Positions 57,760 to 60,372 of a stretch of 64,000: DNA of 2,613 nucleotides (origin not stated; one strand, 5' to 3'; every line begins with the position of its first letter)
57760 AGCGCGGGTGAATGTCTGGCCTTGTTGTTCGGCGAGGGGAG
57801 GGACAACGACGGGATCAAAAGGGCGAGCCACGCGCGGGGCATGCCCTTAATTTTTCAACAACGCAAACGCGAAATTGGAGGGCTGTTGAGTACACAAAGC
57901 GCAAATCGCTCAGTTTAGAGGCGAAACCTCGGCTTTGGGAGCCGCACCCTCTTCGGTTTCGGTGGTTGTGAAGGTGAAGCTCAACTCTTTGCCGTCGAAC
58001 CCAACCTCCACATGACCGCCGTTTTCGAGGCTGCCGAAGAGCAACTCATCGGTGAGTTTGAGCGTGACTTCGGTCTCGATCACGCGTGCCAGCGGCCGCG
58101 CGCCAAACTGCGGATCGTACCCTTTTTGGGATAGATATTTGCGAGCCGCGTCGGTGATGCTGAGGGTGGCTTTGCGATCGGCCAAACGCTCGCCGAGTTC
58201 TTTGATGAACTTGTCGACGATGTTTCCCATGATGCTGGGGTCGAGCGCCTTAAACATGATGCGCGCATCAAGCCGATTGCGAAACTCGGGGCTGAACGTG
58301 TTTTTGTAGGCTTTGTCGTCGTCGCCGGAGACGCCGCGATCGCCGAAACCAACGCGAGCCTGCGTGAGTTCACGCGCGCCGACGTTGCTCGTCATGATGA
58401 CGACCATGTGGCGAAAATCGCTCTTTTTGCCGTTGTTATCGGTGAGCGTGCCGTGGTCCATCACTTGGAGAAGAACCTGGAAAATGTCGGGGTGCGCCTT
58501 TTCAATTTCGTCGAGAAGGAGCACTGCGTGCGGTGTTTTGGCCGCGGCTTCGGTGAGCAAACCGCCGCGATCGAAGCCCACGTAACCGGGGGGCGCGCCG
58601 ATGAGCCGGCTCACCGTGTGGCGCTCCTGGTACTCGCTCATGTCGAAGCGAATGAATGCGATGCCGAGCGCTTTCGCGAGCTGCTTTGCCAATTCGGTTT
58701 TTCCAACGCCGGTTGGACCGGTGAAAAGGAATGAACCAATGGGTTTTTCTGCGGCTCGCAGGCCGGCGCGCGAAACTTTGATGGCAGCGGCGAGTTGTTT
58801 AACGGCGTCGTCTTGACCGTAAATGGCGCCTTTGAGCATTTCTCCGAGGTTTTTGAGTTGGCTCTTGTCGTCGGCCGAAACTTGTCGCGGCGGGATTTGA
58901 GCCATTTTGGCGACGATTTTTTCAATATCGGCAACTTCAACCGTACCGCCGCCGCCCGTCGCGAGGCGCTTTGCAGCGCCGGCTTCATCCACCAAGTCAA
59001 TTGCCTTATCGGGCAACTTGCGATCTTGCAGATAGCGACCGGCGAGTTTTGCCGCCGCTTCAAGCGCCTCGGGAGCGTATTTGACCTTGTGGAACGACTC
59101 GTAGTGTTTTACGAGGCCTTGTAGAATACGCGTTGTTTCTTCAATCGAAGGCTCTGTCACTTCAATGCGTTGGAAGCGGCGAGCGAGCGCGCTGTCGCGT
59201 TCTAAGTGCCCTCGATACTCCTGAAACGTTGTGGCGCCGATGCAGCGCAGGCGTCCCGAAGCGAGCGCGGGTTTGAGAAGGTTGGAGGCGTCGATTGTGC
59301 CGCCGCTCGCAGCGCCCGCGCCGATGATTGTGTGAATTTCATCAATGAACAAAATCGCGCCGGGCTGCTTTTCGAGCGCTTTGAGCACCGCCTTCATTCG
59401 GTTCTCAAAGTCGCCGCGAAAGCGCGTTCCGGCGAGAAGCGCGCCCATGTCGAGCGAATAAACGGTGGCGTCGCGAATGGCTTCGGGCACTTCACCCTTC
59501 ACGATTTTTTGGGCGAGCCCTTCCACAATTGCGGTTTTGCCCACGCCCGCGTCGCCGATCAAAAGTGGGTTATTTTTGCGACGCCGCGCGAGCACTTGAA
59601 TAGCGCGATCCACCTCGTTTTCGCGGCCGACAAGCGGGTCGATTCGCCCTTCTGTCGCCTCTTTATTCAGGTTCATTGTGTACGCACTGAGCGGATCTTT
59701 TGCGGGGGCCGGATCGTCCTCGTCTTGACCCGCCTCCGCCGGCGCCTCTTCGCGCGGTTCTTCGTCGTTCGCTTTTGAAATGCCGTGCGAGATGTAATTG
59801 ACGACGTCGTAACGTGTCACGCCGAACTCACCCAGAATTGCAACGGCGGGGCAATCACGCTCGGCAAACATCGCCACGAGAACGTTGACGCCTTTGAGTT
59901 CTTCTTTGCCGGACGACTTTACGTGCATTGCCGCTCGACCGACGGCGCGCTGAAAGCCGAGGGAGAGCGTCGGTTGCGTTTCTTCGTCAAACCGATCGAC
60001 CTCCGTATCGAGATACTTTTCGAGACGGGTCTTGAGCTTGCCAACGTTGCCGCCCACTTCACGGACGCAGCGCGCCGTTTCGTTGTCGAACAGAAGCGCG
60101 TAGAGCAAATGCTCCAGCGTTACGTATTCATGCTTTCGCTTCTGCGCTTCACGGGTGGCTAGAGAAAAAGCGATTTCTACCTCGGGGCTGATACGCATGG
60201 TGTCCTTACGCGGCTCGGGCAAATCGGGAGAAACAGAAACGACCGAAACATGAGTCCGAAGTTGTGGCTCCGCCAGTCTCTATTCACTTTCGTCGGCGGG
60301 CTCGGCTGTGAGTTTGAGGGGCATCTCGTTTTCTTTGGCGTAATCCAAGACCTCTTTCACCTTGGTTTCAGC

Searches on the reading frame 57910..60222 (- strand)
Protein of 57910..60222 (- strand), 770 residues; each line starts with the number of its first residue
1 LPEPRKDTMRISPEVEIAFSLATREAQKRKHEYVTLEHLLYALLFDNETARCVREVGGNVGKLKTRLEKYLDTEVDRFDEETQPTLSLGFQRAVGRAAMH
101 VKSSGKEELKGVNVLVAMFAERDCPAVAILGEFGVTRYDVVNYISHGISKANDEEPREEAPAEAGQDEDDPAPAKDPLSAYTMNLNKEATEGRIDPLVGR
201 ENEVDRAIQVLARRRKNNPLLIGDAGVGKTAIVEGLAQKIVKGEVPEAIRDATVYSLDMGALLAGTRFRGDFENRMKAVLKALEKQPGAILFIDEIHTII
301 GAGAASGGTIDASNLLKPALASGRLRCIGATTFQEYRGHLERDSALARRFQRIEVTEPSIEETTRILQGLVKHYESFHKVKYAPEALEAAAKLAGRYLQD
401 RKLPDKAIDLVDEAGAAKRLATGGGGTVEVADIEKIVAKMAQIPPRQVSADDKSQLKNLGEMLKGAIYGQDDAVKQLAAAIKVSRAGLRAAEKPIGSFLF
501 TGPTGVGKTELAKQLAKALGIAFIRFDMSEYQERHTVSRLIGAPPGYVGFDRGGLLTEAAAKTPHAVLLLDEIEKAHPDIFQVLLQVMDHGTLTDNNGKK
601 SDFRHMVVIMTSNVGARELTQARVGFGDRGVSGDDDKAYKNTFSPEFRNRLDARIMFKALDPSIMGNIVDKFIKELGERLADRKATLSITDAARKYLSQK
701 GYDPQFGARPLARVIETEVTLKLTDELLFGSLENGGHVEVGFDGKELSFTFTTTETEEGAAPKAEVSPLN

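Call 73: search_protein_families(library=padloc, proteins=[window:57910-60222:-], max_evalue=0.00001)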
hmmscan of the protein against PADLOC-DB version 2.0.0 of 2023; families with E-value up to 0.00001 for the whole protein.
window:57910-60222:- (770 aa): 10 families
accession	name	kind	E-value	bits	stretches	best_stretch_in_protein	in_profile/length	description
PDLC04606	PDC-M37B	-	2e-37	127.3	1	445-620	124-300/390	-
PDLC04605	PDC-M37B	-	1.1e-30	105.2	1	448-617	257-427/518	-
PDLC03838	DolB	-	1e-28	98.7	1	442-622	116-286/375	-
PDLC04232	IetA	-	1.2e-09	36.1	0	214-387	114-273/330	-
PDLC01993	RtcR--CARF_AAA_HTH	-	2.3e-09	34.2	1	454-593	169-307/523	-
PDLC01994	RtcR_PspF1--CARF_AAA_HTH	-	1.7e-08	32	0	217-299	181-262/468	-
PDLC00915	TRIP13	-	8.5e-08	29.9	0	494-575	61-144/302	TRIP13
PDLC02196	IetA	-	3e-07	28.2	0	493-524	120-151/374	-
PDLC04140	mad8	-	1.1e-06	26.4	0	499-696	31-142/314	mads_8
PDLC02195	IetA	-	8.2e-06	23.4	0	489-522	131-164/395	-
